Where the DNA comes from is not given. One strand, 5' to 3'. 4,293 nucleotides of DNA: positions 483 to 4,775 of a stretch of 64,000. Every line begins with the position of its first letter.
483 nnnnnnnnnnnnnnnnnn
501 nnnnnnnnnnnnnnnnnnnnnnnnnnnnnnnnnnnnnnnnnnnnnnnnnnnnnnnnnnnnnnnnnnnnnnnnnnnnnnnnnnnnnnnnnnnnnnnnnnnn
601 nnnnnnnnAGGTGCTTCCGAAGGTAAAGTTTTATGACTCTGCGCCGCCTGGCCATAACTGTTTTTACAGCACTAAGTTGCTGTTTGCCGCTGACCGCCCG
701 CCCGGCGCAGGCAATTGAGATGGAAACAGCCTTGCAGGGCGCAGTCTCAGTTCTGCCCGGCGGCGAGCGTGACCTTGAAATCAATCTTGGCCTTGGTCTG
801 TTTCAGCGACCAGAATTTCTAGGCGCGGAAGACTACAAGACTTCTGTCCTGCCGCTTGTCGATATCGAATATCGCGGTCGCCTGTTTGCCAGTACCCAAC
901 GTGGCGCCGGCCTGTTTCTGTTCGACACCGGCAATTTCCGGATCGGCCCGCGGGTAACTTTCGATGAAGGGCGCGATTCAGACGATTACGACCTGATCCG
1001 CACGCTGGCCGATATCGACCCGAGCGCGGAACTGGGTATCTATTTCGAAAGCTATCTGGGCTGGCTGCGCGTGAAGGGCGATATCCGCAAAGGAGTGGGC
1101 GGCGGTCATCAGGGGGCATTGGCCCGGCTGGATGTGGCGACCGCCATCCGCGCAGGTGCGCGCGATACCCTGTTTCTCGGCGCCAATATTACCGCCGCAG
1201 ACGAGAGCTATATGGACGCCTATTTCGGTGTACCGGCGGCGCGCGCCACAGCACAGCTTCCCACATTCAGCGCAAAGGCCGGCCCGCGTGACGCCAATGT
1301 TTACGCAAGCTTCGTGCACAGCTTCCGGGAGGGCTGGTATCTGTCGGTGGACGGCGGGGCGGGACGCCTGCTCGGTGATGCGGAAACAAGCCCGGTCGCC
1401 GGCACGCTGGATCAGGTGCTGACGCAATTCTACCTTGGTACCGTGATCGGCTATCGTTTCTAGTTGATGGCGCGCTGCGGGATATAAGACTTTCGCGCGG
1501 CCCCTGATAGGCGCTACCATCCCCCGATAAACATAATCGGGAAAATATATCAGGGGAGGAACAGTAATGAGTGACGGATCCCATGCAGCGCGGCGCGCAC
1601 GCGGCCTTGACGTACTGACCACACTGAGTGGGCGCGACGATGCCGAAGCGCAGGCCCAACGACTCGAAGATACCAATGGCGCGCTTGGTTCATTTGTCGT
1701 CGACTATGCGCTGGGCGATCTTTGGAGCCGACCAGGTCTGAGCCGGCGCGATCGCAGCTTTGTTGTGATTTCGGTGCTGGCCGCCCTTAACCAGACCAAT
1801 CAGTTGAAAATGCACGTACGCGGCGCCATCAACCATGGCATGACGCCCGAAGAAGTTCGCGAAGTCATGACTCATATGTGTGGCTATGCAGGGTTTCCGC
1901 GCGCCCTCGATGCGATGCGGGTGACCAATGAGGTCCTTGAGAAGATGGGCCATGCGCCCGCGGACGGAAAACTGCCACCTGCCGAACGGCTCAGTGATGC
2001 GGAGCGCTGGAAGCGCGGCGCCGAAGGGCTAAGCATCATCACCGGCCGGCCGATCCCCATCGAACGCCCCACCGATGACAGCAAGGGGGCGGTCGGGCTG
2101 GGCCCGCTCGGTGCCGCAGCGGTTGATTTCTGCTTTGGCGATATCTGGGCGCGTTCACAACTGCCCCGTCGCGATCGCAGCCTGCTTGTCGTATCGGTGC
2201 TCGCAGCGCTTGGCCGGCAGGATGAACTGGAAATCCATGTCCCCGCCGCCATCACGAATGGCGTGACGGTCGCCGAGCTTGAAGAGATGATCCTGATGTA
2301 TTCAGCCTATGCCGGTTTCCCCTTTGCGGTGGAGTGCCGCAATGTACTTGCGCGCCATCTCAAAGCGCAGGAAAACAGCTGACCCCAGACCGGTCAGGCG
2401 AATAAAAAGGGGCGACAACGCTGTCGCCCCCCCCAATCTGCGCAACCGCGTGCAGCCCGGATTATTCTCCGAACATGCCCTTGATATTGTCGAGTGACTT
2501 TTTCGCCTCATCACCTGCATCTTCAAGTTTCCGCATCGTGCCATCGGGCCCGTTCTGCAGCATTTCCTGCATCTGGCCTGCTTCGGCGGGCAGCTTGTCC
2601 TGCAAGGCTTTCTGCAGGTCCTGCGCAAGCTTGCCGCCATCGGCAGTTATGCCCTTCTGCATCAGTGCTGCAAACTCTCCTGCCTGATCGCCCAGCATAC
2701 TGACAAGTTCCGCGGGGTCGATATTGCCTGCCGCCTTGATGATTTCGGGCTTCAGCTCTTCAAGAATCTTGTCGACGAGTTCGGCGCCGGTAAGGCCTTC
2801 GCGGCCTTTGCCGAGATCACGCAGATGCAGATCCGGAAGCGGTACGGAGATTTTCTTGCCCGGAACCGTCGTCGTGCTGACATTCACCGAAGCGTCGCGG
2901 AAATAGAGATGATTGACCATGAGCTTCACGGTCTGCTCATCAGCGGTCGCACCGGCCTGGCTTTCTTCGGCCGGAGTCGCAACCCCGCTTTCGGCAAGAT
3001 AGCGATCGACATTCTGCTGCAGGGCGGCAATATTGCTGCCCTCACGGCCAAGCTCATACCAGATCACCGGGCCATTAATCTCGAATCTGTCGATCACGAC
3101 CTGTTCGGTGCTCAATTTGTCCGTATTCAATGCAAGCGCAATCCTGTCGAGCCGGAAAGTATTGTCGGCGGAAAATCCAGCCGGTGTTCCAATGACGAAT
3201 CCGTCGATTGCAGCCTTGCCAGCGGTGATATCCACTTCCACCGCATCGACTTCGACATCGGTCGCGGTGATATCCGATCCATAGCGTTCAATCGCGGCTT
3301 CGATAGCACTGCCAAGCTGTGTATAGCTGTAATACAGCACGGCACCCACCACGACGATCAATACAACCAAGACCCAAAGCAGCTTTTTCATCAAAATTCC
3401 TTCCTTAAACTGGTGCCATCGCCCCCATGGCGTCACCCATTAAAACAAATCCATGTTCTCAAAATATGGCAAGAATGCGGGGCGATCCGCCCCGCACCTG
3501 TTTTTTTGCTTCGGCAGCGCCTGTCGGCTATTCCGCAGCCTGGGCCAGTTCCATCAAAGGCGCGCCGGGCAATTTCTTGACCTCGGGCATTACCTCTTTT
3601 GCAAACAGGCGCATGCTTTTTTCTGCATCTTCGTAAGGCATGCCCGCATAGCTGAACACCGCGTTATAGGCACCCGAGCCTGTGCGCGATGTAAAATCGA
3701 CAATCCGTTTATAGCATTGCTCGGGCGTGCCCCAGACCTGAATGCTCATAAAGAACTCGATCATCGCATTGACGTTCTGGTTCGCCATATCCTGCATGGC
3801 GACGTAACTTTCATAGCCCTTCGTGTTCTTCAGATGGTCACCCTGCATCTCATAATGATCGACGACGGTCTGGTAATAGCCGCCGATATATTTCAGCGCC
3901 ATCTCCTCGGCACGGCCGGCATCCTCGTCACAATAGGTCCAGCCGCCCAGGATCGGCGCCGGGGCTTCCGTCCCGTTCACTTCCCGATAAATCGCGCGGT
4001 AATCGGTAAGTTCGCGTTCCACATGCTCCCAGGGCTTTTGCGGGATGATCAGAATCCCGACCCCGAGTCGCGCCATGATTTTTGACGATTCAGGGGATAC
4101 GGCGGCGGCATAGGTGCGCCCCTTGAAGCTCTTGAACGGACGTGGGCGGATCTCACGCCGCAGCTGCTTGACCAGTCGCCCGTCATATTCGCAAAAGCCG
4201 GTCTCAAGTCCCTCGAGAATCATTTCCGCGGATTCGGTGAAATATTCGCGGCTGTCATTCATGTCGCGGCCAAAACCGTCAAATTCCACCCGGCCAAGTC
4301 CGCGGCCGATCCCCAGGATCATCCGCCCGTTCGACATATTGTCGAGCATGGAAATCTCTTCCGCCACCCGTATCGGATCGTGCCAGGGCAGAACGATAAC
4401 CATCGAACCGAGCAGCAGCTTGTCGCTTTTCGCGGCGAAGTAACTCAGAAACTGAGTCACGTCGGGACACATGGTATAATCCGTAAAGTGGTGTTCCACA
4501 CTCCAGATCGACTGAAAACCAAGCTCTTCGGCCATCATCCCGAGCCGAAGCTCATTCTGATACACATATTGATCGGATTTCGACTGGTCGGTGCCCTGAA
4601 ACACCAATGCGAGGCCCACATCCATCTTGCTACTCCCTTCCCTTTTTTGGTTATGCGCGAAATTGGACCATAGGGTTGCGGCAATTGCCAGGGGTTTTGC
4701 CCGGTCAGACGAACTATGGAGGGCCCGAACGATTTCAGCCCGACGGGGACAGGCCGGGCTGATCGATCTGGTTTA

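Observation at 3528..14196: Ten-gene minus-strand catabolic cluster built around a CoxMSL-type molybdenum hydroxylase, two luciferase-like monooxygenases and two unknown paralogs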

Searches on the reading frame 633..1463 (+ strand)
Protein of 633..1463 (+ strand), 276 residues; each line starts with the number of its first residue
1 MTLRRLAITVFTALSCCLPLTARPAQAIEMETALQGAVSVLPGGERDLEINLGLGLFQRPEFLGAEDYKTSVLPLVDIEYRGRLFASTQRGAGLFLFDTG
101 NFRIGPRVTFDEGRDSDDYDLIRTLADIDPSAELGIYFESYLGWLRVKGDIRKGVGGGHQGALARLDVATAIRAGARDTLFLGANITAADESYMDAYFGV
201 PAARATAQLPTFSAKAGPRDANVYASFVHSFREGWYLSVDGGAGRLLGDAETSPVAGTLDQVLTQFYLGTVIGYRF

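Call 4: search_protein_families(library=pfam, proteins=[window:633-1463:+], max_evalue=0.01)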
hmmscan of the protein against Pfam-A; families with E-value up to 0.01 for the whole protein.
window:633-1463:+ (276 aa): 1 family
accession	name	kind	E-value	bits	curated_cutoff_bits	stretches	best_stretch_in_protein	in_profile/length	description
PF06629.18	MipA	-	1.3e-38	133.8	24.2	1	52-276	1-221/221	MltA-interacting protein MipA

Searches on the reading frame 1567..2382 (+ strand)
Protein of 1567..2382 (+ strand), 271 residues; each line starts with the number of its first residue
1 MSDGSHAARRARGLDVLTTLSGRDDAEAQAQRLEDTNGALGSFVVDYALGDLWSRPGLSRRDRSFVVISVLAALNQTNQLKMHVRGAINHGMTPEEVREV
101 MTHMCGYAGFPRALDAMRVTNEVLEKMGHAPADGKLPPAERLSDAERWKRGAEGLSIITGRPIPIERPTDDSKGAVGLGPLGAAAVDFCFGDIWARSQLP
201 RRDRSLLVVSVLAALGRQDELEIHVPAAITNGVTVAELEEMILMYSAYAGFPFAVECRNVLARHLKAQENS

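Call 4: search_protein_families(library=pfam, proteins=[window:1567-2382:+], max_evalue=0.01)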
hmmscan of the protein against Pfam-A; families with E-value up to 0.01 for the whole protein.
window:1567-2382:+ (271 aa): 1 family
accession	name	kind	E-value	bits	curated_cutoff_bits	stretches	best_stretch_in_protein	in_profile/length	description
PF02627.25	CMD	-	8e-38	128.8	23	2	41-122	4-84/84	Carboxymuconolactone decarboxylase family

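Call 62: search_protein_families(library=ncbifam, proteins=[window:1567-2382:+], max_evalue=0.00001)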
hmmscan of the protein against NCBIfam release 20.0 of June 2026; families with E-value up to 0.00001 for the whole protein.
window:1567-2382:+ (271 aa): 4 families
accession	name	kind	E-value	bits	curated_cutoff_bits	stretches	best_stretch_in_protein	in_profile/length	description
NF051488.1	bifunc_PcaDC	exception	1.5e-48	165.9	390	2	7-125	256-374/375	bifunctional 3-oxoadipate enol-lactonase/4-carboxymuconolactone decarboxylase PcaDC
TIGR02425.1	decarb_PcaC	equivalog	1.8e-45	154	155.7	2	11-127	6-122/123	4-carboxymuconolactone decarboxylase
NF051487.1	bifunc_PcaCD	exception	1.9e-31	109.6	430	2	22-142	18-142/413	bifunctional 4-carboxymuconolactone decarboxylase/3-oxoadipate enol-lactonase PcaCD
NF041047.1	GSU3128_fam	equivalog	3.4e-06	27.1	110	0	58-103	17-62/84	GSU3128 family (seleno)protein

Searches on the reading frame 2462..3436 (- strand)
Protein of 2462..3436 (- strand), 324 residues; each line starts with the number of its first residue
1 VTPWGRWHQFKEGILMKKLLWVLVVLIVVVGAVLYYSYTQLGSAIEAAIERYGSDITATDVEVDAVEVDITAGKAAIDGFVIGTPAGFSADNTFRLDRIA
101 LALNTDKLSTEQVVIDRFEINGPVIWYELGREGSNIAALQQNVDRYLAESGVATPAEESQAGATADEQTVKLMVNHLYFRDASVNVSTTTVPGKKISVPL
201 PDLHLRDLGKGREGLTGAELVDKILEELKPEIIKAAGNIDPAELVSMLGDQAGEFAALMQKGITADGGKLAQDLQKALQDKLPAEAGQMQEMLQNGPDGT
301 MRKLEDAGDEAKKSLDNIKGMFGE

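Call 4: search_protein_families(library=pfam, proteins=[window:2462-3436:-], max_evalue=0.01)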
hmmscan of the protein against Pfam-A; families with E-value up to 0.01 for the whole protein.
window:2462-3436:- (324 aa): 1 family
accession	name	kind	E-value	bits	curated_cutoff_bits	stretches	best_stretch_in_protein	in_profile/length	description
PF05359.17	DUF748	-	9.9e-09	34.2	50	1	17-198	15-177/1037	Domain of Unknown Function (DUF748)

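Call 62: search_protein_families(library=ncbifam, proteins=[window:2462-3436:-], max_evalue=0.00001)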
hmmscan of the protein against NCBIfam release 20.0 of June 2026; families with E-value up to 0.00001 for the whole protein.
window:2462-3436:- (324 aa): 1 family
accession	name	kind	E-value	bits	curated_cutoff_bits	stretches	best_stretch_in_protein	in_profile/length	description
TIGR03545.1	TIGR03545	subfamily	2e-11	43.1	173.35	1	23-122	7-105/556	TIGR03545 family protein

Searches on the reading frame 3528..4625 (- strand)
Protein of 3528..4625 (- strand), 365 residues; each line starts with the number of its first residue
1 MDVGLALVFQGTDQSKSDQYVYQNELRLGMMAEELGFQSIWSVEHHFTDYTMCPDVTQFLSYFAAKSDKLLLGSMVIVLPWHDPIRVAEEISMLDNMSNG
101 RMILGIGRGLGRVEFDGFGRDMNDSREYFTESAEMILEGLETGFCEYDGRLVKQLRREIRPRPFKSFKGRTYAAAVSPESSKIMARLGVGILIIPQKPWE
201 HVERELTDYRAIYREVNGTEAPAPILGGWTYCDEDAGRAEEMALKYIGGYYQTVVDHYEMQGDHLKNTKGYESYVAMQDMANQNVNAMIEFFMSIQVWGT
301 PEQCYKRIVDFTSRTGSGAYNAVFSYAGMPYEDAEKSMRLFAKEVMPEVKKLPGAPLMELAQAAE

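Call 3: search_protein_families(library=pfam, proteins=[window:3528-4625:-], max_evalue=0.01)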
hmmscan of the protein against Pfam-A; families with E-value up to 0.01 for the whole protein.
window:3528-4625:- (365 aa): 1 family
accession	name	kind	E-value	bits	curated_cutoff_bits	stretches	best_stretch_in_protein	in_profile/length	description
PF00296.26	Bac_luciferase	-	6.2e-57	193.8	27.9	1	1-313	1-309/314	Luciferase-like monooxygenase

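Call 5: search_protein_families(library=ncbifam, proteins=[window:3528-4625:-], max_evalue=0.001)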
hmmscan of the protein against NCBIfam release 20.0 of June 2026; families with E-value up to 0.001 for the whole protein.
window:3528-4625:- (365 aa): 23 families
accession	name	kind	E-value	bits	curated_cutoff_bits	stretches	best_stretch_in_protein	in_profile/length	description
NF052254.1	luciferase_Alph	exception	3.1e-42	145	600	1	15-351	14-352/354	luciferase subunit alpha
TIGR03619.1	F420_Rv2161c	subfamily_domain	1e-27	97.3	166.9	1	28-228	3-217/247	TIGR03619 family F420-dependent LLM class oxidoreductase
TIGR04020.1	seco_metab_LLM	subfamily_domain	6.9e-26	91.2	244.45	1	6-309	2-307/341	MupA/Atu3671 family FMN-dependent luciferase-like monooxygenase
TIGR03558.1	oxido_grp_1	subfamily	1.8e-25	89.8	166.95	1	15-316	12-299/325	MsnO8 family LLM class oxidoreductase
TIGR03858.1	LLM_2I7G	subfamily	7.7e-25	87.6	462.25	1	13-350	16-337/337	Atu2307/SP_0267 family LLM class monooxygenase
NF052255.1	luciferase_Beta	exception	1.1e-23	83.9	500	1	12-217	12-214/325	luciferase subunit beta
TIGR04027.1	LLM_KPN_01858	hypoth_equivalog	1.1e-23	83.7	412.9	1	29-198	26-188/326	putative FMN-dependent luciferase-like monooxygenase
TIGR03571.1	lucif_BA3436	subfamily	6e-21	75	303.9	1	4-156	14-168/304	TIGR03571 family LLM class oxidoreductase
TIGR04036.1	LLM_CE1758_fam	subfamily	1.3e-20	73.5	479.1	1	16-240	21-249/355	CE1758 family FMN-dependent luciferase-like monooxygenase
TIGR03555.1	F420_mer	equivalog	3.1e-17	63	348.7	1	30-347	19-325/325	5,10-methylenetetrahydromethanopterin reductase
TIGR03560.1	F420_Rv1855c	subfamily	1.2e-15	57.9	231.4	1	19-165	9-164/227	TIGR03560 family F420-dependent LLM class oxidoreductase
NF002619.0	PRK02271.1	equivalog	3.7e-14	52.7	276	1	27-348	18-327/329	5,10-methylenetetrahydromethanopterin reductase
NF007802.0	PRK10508.1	equivalog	7.6e-13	48.2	540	1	14-112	18-116/335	luciferase-like monooxygenase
TIGR03621.1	F420_MSMEG_2516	subfamily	1.2e-10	41.1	213.15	1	30-151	21-140/295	TIGR03621 family F420-dependent LLM class oxidoreductase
TIGR04021.1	LLM_DMSO2_sfnG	equivalog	1.4e-10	41.1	382.95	1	17-351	22-347/350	dimethylsulfone monooxygenase SfnG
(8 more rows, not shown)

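Call 24: search_solved_structures(query=window:3528-4625:-, max_evalue=0.00001)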
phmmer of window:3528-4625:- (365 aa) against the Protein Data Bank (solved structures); distinct sequences matched with E-value up to 0.00001: 18.
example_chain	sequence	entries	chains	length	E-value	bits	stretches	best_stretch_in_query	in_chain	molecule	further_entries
1brl_A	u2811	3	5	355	3.2e-34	121.8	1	15-351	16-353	BACTERIAL LUCIFERASE | Alkanal monooxygenase alpha chain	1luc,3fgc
8cbb_A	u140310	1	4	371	3.2e-33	118.6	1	18-350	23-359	Alkanal monooxygenase alpha chain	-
7bip_A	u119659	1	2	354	1.6e-26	96.5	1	16-348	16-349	Luciferase-like monooxygenase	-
8k74_A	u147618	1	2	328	1.8e-15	60.1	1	30-132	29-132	Alkanal monooxygenase alpha chain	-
6fri_A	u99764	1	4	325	2.7e-15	59.6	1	33-177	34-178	Alkanal monooxygenase beta chain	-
6ket_A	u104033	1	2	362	2.9e-13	52.9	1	11-256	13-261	PuwE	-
1brl_B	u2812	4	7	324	1.6e-12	50.5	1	14-217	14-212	BACTERIAL LUCIFERASE | BETA2 LUCIFERASE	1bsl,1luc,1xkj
3fgc_B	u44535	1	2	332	1.7e-12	50.4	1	14-217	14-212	Alkanal monooxygenase beta chain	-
2b81_A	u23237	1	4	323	3.7e-12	49.2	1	24-200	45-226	Luciferase-like monooxygenase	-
2i7g_A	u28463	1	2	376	1.5e-11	47.3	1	31-188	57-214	Monooxygenase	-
4us5_A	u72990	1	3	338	4.9e-11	45.6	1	20-242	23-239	LUCIFERASE-LIKE MONOOXYGENASE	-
4us5_D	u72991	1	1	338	1.1e-10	44.4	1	20-242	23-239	LUCIFERASE-LIKE MONOOXYGENASE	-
8qpm_A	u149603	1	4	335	7e-10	41.8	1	31-350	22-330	5,10-methylenetetrahydromethanopterin reductase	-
8qq8_A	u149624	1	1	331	1e-09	41.2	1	31-350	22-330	5,10-methylenetetrahydromethanopterin reductase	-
8qpl_A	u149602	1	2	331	1e-09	41.2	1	31-350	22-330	5,10-methylenetetrahydromethanopterin reductase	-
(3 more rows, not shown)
